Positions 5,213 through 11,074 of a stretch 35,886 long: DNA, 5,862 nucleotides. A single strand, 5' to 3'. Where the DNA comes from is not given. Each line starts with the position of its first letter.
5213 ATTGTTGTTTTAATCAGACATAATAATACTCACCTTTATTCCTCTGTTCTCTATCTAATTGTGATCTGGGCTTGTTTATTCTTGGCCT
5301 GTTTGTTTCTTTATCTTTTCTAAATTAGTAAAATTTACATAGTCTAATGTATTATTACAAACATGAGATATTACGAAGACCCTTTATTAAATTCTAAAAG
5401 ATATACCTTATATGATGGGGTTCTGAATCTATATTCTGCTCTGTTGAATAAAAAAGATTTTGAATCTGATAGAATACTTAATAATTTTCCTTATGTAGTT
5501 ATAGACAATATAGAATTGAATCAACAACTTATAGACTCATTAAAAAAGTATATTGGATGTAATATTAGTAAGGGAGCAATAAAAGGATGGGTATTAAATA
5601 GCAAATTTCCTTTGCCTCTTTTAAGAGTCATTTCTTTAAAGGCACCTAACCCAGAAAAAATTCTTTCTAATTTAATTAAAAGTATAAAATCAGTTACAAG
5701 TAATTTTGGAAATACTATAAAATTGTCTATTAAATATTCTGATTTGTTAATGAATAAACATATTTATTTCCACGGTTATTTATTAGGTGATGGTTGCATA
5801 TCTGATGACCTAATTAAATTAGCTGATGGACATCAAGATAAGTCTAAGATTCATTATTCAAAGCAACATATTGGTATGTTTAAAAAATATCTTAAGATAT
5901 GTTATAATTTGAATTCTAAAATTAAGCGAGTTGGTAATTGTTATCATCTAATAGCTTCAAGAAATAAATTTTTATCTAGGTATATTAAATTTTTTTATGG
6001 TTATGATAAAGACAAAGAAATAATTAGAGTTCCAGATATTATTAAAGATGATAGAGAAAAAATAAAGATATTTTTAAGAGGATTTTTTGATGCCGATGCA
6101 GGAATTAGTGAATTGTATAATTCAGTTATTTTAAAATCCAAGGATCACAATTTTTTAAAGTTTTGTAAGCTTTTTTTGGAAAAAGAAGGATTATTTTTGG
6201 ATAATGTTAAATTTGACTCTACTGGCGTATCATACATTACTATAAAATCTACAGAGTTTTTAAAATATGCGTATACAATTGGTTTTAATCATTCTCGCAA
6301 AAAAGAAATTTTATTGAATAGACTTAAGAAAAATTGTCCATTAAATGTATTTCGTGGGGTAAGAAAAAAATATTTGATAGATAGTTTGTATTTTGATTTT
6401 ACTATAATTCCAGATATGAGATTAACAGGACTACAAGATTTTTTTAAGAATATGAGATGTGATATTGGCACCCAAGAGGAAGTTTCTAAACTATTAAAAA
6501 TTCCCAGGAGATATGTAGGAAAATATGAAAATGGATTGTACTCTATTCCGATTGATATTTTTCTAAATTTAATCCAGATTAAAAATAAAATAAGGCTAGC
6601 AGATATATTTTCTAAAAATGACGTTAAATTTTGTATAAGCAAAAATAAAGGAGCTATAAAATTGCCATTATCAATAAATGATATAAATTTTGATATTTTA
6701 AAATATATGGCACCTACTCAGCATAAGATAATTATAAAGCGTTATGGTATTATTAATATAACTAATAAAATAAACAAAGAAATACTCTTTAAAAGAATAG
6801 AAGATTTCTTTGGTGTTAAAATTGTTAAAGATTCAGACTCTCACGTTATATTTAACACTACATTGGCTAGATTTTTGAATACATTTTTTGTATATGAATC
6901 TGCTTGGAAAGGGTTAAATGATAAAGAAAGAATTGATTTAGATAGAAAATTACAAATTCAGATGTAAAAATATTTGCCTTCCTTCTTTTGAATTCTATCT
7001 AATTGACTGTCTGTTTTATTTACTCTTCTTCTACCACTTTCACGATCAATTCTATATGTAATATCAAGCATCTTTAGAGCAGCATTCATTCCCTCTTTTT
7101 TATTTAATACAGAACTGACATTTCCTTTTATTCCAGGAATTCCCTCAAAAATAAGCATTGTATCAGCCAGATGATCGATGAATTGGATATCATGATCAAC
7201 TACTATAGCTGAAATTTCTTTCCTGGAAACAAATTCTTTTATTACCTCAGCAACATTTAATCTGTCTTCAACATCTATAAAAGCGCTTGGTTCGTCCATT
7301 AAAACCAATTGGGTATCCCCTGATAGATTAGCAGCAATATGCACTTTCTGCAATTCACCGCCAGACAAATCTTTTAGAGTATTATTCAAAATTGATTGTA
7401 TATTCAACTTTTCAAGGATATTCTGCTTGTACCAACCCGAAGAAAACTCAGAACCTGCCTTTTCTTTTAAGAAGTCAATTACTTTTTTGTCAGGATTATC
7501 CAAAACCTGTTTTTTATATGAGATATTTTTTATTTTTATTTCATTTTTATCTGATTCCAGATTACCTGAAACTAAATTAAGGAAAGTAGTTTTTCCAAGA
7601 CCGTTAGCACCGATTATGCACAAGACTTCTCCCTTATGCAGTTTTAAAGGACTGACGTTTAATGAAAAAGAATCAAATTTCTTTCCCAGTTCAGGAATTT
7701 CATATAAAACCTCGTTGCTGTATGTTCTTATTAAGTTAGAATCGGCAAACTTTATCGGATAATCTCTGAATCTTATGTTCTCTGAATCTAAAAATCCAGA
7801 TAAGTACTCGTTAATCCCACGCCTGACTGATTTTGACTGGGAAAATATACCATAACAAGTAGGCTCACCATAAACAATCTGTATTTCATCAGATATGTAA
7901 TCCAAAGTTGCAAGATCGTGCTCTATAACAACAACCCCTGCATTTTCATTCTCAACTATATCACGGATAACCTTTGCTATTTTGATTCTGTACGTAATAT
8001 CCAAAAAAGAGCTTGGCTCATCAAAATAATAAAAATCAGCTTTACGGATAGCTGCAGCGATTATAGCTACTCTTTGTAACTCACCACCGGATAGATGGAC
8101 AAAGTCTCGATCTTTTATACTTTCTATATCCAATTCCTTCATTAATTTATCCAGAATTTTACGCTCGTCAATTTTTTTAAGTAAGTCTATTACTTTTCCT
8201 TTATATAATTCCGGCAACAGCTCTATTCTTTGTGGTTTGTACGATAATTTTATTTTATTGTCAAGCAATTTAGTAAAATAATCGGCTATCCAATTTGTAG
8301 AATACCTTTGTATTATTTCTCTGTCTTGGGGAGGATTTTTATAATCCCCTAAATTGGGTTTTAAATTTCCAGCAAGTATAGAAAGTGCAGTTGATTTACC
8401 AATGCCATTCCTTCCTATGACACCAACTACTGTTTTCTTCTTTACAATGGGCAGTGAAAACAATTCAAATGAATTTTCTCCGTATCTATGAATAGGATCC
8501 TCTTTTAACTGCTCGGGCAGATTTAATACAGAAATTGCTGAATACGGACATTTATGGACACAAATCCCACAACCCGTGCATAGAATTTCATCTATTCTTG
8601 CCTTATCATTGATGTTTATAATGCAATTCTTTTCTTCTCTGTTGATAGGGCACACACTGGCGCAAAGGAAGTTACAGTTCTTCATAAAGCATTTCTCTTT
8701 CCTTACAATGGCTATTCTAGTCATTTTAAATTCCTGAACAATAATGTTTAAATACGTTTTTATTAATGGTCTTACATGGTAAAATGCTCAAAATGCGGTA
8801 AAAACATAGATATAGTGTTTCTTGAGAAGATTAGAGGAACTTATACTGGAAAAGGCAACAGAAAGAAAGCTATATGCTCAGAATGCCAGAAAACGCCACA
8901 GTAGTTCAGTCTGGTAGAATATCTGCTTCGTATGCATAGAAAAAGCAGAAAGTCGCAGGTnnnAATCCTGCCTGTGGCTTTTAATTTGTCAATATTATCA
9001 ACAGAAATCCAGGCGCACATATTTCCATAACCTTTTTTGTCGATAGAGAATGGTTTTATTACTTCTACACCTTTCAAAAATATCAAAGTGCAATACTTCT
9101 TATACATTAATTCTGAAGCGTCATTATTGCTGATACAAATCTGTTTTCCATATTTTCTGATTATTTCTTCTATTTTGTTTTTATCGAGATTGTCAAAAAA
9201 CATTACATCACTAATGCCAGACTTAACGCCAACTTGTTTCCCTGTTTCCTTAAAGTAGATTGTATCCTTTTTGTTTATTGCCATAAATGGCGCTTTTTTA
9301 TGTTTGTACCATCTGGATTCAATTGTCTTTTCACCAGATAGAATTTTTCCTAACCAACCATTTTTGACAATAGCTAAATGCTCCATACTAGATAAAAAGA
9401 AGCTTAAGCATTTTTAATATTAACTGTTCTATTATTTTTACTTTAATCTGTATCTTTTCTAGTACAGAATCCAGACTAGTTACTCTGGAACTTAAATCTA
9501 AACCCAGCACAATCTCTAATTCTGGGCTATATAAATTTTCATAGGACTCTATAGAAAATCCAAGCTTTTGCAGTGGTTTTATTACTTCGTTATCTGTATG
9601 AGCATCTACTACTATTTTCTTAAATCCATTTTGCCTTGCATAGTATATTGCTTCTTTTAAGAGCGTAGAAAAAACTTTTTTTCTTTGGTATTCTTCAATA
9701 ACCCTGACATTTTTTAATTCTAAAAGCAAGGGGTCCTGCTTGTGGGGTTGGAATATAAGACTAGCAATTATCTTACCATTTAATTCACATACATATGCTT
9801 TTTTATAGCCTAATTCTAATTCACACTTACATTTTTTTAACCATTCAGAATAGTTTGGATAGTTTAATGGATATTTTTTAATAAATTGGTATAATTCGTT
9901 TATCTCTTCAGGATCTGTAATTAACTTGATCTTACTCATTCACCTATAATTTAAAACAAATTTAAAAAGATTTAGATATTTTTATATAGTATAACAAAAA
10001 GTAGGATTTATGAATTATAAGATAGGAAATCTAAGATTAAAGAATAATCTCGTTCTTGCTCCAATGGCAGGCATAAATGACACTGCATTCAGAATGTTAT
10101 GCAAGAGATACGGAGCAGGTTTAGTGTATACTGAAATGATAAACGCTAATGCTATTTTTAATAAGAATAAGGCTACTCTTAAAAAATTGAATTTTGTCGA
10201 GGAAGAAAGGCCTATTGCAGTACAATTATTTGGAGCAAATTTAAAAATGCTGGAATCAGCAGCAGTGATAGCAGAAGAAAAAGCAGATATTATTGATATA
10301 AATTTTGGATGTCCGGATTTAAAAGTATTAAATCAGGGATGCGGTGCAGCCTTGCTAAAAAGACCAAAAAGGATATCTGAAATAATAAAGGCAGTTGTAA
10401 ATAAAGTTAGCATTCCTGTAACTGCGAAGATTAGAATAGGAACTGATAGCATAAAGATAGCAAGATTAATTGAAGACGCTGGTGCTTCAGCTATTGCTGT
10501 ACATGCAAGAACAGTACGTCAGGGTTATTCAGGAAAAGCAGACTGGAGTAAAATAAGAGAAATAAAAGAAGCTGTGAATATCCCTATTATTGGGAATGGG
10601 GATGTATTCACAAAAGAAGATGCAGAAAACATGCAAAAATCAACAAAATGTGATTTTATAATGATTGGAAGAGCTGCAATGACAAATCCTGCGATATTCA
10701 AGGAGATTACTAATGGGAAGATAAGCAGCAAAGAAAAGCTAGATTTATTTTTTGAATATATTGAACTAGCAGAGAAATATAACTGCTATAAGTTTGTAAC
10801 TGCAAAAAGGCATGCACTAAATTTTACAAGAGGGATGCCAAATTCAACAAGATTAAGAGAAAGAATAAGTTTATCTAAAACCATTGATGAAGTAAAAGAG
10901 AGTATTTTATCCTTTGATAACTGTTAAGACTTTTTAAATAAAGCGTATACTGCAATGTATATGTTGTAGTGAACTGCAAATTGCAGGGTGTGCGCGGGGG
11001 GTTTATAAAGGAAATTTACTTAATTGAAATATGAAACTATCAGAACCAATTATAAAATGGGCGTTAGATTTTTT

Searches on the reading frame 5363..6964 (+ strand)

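Call 45: search_protein_families(library=pfam, proteins=[window:5363-6964:+], max_evalue=0.001)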
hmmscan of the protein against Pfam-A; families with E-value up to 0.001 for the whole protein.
window:5363-6964:+ (534 aa): 2 families
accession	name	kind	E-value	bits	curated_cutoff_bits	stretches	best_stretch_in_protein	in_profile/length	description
PF14528.11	LAGLIDADG_3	-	2.1e-06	28.3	22.5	1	235-280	4-51/82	LAGLIDADG-like domain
PF01381.28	HTH_3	-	5.8e-05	23.5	23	1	370-400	11-41/55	Helix-turn-helix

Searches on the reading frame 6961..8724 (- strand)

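Call 45: search_protein_families(library=pfam, proteins=[window:6961-8724:-], max_evalue=0.001)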
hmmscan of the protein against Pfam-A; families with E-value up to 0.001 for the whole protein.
window:6961-8724:- (588 aa): 14 families
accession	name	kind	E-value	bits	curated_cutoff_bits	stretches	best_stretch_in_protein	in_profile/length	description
PF00005.33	ABC_tran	-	2e-39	135.7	25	2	359-480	5-136/137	ABC transporter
PF13304.12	AAA_21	-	4.1e-10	40.7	27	1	150-266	166-295/304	AAA domain, putative AbiEii toxin, Type IV TA system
PF02463.25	SMC_N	-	1.7e-08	34.6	40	1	203-277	135-205/220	RecF/RecN/SMC N terminal domain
PF20720.3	nSTAND3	-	1.7e-06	28.2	27.2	0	361-418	13-70/155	Novel STAND NTPase 3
PF00037.32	Fer4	-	1.9e-06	27.8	21.1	1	43-65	2-24/24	4Fe-4S binding domain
PF03215.21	Rad17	-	4.9e-06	27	23.8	0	359-509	39-171/186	Rad17 P-loop domain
PF07693.20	KAP_NTPase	-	2.1e-05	24.4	20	1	363-442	18-96/293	KAP family P-loop domain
PF03193.22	RsgA_GTPase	-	6.3e-05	23.3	30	0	363-398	104-139/174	RsgA GTPase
PF13401.12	AAA_22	-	0.00017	22.4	27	0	366-482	6-96/130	AAA domain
PF00004.35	AAA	-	0.00029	21.8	21.2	0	368-421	1-52/131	ATPase family associated with various cellular activities (AAA)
PF25199.1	nSTAND_NTPase5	-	0.00031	21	34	0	95-117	39-61/145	Novel STAND NTPase 5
PF05272.17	VapE-like_dom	-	0.00037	20.4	25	0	94-148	48-100/217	Virulence-associated protein E-like domain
PF13237.11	Fer4_10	-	0.00068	20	25.5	1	42-65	2-22/53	4Fe-4S dicluster domain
PF01926.29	MMR_HSR1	-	0.00077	20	21.9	0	100-131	2-32/113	50S ribosome-binding GTPase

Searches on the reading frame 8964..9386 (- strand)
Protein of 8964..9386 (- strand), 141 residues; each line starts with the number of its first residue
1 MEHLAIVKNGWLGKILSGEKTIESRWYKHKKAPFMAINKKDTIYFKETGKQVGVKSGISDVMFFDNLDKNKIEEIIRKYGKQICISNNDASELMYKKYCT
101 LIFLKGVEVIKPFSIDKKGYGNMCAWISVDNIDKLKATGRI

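Call 45: search_protein_families(library=pfam, proteins=[window:8964-9386:-], max_evalue=0.001)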
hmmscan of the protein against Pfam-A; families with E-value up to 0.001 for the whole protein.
window:8964-9386:- (141 aa): 0 families

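Call 86: search_protein_families(library=pfam, proteins=[window:8964-9386:-], max_evalue=1)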
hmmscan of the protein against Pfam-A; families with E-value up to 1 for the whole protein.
window:8964-9386:- (141 aa): 5 families
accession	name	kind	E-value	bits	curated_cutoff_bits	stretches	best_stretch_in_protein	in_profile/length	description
PF04266.20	ASCH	-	0.0013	19.9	21.2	1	8-54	4-47/103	ASCH domain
PF07614.16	DUF1577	-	0.0016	18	25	1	14-92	109-179/256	Protein of unknown function (DUF1577)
PF14592.12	Chondroitinas_B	-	0.016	14.7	24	1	39-113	83-159/426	Chondroitinase B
PF09630.15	DUF2024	-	0.056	13.8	27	1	59-120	15-76/81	Domain of unknown function (DUF2024)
PF02780.25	Transketolase_C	-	0.095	13.1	25.9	1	48-88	30-70/124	Transketolase, C-terminal domain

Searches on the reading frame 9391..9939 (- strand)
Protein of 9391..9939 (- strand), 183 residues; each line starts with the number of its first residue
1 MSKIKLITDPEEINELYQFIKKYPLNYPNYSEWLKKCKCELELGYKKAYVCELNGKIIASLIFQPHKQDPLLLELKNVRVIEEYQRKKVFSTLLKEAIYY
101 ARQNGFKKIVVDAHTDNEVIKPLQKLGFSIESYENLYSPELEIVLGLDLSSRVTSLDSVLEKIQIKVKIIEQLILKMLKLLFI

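Call 45: search_protein_families(library=pfam, proteins=[window:9391-9939:-], max_evalue=0.001)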
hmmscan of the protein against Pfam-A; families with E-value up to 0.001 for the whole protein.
window:9391-9939:- (183 aa): 2 families
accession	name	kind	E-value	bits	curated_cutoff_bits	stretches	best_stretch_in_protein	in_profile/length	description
PF00583.31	Acetyltransf_1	-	6e-11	43.1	20.7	1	24-128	13-116/116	Acetyltransferase (GNAT) family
PF13508.13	Acetyltransf_7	-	1.6e-06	28.8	27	1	47-129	4-83/84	Acetyltransferase (GNAT) domain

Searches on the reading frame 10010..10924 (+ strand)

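Call 45: search_protein_families(library=pfam, proteins=[window:10010-10924:+], max_evalue=0.001)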
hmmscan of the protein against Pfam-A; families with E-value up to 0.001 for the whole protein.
window:10010-10924:+ (305 aa): 4 families
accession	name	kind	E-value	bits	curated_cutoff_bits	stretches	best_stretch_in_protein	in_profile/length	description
PF01207.24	Dus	-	3.1e-79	266.7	20.4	1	16-294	2-297/311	Dihydrouridine synthase (Dus)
PF01180.27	DHO_dh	-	1.8e-06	27.8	27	0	68-235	96-285/291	Dihydroorotate dehydrogenase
PF01680.23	SOR_SNZ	-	3.4e-06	27.5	27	0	150-205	25-85/207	SOR/SNZ family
PF00977.27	His_biosynth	-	0.00052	20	23.6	0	141-235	25-117/228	Histidine biosynthesis protein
